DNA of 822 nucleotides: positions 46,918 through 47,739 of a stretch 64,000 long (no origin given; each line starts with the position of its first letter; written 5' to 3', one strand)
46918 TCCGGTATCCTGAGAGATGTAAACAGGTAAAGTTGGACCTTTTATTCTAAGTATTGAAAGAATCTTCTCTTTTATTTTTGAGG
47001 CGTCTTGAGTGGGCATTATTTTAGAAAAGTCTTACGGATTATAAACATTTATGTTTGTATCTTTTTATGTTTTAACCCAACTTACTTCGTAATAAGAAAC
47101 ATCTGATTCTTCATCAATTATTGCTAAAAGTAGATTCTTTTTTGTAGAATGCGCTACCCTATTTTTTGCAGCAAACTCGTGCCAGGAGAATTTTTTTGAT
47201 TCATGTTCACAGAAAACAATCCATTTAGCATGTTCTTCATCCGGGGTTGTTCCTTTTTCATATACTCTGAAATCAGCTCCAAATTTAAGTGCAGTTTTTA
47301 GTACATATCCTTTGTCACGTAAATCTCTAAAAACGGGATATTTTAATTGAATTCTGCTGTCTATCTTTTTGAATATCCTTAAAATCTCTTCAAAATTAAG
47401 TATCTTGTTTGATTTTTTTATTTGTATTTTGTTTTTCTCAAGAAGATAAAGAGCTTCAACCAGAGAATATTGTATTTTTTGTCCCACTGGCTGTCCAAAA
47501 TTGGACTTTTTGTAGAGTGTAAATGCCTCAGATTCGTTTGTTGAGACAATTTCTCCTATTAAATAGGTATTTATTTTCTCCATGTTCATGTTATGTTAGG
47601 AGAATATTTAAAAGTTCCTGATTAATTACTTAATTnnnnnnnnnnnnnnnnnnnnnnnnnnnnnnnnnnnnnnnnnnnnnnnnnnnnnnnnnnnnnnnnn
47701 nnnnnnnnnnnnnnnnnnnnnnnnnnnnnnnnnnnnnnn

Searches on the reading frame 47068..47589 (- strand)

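Call 47: search_protein_families(library=pfam, proteins=[window:47068-47589:-], max_evalue=0.01)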
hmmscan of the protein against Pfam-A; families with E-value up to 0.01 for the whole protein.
window:47068-47589:- (174 aa): 3 families
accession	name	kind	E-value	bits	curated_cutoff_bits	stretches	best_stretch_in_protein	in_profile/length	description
PF01974.23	tRNA_int_endo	-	6.3e-28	97.1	27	1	82-166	3-85/85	tRNA intron endonuclease, catalytic C-terminal domain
PF02778.19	tRNA_int_endo_N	-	5.3e-14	51.9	21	1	12-69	7-66/67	tRNA intron endonuclease, N-terminal domain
PF09631.16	Sen15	-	0.00095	19.9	22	1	110-169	27-91/101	Sen15 protein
